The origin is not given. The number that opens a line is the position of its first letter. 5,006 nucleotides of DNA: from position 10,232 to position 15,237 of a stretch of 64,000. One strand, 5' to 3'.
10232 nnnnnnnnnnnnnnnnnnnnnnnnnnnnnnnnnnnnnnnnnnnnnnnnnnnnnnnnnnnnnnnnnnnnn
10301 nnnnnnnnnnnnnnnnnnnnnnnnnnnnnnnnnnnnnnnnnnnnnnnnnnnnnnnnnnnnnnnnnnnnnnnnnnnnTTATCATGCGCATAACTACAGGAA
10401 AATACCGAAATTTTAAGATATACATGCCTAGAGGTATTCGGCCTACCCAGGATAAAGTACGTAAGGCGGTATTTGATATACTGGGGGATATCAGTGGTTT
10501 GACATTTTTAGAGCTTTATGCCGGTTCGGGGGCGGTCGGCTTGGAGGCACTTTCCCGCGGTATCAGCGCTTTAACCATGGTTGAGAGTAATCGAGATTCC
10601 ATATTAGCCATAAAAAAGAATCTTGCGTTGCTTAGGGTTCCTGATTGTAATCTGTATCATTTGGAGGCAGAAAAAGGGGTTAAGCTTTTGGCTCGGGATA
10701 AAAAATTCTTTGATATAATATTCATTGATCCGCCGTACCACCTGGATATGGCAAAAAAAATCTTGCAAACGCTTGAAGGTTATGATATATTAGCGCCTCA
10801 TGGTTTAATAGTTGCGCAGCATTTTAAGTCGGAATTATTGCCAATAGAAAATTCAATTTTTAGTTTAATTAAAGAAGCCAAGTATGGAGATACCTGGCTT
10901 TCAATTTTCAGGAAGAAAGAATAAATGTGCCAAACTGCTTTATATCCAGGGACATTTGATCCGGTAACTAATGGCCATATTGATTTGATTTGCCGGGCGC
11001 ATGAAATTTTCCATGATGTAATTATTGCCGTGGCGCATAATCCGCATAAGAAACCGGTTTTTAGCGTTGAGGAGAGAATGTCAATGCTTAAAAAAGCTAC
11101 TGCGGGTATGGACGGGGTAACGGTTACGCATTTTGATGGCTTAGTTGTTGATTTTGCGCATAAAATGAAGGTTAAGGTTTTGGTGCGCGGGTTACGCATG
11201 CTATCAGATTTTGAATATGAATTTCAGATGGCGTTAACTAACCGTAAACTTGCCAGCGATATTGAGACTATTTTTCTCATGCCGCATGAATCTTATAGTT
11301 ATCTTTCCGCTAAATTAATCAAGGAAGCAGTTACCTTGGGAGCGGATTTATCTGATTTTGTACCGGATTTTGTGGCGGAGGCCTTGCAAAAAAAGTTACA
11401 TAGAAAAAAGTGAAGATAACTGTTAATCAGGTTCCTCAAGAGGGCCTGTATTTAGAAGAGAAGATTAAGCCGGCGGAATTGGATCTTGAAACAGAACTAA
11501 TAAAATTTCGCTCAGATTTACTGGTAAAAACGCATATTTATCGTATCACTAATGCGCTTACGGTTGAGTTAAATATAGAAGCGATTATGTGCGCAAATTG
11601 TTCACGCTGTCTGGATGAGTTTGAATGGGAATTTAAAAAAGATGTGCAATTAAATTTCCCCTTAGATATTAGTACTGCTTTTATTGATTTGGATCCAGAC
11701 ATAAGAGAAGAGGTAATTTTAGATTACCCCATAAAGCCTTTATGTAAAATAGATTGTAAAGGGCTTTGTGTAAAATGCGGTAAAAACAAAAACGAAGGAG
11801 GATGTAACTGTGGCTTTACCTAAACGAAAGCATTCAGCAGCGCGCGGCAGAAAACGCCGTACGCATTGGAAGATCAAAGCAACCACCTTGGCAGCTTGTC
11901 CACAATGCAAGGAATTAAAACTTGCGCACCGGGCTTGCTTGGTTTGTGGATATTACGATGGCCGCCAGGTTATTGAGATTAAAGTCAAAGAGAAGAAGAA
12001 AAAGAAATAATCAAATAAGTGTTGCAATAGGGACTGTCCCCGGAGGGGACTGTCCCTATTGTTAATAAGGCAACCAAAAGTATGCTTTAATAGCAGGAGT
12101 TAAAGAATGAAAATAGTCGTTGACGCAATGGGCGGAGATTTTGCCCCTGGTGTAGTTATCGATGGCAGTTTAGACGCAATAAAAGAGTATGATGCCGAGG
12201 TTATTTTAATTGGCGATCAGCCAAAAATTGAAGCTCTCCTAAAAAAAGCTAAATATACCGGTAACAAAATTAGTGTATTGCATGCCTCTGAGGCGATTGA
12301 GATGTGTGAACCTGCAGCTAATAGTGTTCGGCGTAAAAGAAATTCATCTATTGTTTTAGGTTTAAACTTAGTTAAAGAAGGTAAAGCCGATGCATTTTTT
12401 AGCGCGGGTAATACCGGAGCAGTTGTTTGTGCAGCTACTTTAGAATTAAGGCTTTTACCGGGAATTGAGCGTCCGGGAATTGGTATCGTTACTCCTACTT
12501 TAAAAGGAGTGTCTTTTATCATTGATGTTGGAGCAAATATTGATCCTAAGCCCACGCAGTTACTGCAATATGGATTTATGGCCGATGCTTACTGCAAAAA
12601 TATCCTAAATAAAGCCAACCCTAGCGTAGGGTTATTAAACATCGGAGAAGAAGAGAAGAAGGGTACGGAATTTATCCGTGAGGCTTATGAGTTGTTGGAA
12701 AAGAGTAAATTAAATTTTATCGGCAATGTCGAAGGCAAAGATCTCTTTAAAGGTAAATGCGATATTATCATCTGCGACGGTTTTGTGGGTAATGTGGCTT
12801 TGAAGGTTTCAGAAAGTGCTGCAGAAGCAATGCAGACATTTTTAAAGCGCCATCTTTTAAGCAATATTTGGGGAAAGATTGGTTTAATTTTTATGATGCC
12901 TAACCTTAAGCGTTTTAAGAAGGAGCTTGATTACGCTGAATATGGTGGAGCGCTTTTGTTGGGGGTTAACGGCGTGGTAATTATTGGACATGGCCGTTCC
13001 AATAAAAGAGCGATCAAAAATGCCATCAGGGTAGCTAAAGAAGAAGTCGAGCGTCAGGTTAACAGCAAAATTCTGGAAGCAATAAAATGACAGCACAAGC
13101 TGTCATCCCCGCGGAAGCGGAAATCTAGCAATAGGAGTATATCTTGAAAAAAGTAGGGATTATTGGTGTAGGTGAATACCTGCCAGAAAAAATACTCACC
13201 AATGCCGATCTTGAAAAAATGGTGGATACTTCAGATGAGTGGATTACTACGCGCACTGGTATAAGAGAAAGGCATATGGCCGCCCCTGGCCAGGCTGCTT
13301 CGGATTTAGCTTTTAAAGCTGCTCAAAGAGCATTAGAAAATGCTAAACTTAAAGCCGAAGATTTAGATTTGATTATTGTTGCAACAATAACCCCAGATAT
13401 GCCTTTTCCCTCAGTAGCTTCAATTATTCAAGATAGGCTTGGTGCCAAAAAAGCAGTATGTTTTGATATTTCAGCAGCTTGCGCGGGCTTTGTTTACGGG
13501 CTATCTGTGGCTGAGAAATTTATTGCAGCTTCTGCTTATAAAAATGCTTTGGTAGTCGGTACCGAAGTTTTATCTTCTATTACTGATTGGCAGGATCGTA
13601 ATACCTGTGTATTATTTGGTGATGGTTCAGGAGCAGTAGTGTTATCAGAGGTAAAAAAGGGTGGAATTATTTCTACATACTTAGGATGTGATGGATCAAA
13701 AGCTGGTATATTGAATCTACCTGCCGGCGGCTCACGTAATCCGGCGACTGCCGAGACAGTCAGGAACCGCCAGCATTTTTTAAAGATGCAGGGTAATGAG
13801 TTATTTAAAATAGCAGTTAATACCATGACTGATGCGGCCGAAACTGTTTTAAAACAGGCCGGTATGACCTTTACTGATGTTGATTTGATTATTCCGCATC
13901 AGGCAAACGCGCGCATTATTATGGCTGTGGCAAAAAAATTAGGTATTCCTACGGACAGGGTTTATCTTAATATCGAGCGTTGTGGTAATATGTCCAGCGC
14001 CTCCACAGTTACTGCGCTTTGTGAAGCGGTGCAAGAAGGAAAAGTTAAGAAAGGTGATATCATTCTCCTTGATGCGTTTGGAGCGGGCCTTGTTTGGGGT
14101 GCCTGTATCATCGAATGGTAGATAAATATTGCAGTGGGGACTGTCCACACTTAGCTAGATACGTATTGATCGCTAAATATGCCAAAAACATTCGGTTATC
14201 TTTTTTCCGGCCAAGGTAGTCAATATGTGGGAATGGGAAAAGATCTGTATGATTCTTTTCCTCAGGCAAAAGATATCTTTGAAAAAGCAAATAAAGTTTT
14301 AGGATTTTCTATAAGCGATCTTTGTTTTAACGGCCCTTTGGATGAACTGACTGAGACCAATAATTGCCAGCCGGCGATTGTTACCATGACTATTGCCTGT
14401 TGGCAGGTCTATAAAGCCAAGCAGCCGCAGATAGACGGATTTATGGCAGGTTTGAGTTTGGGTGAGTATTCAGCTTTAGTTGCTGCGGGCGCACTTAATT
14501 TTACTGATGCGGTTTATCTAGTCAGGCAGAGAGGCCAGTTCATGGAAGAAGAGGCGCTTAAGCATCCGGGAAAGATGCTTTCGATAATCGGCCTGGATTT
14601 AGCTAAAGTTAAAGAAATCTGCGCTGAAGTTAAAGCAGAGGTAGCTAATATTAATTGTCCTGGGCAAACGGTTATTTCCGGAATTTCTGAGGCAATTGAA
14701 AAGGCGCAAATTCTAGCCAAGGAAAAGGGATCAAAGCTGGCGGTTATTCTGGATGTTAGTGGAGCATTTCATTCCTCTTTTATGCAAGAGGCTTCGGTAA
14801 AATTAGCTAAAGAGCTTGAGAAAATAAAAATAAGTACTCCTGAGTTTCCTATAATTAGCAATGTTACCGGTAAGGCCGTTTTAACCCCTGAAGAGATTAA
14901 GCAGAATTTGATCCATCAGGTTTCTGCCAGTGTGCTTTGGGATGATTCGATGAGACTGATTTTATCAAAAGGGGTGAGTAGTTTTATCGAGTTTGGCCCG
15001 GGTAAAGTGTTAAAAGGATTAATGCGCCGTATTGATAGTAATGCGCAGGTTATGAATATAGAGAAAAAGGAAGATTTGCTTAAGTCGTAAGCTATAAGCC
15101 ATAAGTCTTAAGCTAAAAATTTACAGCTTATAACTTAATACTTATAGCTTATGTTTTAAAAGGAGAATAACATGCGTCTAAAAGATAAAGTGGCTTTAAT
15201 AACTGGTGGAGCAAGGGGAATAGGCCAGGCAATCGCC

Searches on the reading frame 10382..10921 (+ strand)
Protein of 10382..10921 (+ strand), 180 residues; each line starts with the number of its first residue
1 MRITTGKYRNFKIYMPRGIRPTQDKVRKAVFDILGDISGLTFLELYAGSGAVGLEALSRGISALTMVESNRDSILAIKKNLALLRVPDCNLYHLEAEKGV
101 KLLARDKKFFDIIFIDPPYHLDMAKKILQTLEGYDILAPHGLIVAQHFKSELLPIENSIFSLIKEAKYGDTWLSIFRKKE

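Call 9: search_protein_families(library=pfam, proteins=[window:10382-10921:+], max_evalue=0.001)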
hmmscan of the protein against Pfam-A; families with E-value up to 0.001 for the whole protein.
window:10382-10921:+ (180 aa): 3 families
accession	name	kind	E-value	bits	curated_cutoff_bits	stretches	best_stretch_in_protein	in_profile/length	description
PF03602.21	Cons_hypoth95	-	4.3e-44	150.8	24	1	1-176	1-181/182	Conserved hypothetical protein 95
PF05175.20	MTS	-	4e-05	23.8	23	1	42-141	35-134/170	Methyltransferase small domain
PF02086.21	MethyltransfD12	-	0.00074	19.8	22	0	96-124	162-193/253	D12 class N6 adenine-specific DNA methyltransferase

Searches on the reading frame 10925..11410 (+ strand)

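Call 9: search_protein_families(library=pfam, proteins=[window:10925-11410:+], max_evalue=0.001)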
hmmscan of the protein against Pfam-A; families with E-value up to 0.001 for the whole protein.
window:10925-11410:+ (162 aa): 1 family
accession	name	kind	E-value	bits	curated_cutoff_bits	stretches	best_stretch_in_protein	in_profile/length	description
PF01467.32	CTP_transf_like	-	3.5e-30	105.3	21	1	6-134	1-132/133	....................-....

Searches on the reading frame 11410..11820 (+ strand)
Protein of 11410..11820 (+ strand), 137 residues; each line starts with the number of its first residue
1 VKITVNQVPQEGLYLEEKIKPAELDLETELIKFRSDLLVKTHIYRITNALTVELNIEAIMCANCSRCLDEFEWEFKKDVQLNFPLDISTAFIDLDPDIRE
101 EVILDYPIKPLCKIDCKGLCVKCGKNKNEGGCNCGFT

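Call 44: search_protein_families(library=pfam, proteins=[window:11410-11820:+], max_evalue=0.00001)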
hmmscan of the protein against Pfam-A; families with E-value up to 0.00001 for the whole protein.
window:11410-11820:+ (137 aa): 1 family
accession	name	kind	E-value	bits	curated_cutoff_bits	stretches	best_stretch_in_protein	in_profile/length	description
PF02620.22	YceD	-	1.7e-16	60.8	33.2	1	89-134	56-103/119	Large ribosomal RNA subunit accumulation protein YceD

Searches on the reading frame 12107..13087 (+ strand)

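Call 44: search_protein_families(library=pfam, proteins=[window:12107-13087:+], max_evalue=0.00001)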
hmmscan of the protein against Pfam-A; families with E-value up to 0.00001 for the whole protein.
window:12107-13087:+ (327 aa): 1 family
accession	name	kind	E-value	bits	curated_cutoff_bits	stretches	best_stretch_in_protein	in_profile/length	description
PF02504.20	FA_synthesis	-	2.4e-111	372.3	29.1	1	1-320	1-323/324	Fatty acid synthesis protein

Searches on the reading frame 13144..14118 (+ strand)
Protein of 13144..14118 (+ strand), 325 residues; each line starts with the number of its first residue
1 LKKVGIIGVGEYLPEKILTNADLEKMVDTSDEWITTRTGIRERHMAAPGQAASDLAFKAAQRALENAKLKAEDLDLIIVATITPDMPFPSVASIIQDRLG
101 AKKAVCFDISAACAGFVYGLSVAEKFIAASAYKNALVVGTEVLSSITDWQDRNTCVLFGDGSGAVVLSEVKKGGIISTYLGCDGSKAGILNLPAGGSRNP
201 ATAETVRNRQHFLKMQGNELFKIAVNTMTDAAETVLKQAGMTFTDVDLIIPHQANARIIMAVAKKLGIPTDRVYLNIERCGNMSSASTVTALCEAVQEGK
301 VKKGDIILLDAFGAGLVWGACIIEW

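Call 44: search_protein_families(library=pfam, proteins=[window:13144-14118:+], max_evalue=0.00001)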
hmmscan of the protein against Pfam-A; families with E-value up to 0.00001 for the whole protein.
window:13144-14118:+ (325 aa): 5 families
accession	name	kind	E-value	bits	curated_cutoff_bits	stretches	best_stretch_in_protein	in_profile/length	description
PF08541.16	ACP_syn_III_C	-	1.4e-35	121.8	26.6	1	236-325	1-90/90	3-Oxoacyl-[acyl-carrier-protein (ACP)] synthase III C terminal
PF08545.16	ACP_syn_III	-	8.8e-31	106.1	24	1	107-184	1-80/80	3-Oxoacyl-[acyl-carrier-protein (ACP)] synthase III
PF00108.29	Thiolase_N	-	1.9e-08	34.5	26.4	1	36-154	7-126/260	Thiolase, N-terminal domain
PF08392.18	FAE1_CUT1_RppA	-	3.5e-07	30.3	27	1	42-171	73-207/290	FAE1/Type III polyketide synthase-like protein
PF02803.24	Thiolase_C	-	2.9e-06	27.3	27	0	230-276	26-72/123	Thiolase, C-terminal domain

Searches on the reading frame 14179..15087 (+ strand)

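Call 44: search_protein_families(library=pfam, proteins=[window:14179-15087:+], max_evalue=0.00001)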
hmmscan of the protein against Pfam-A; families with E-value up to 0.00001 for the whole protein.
window:14179-15087:+ (303 aa): 1 family
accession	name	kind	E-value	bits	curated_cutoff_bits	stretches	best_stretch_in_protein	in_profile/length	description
PF00698.26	Acyl_transf_1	-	2e-37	129.8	32.7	1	7-278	2-271/319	Acyl transferase domain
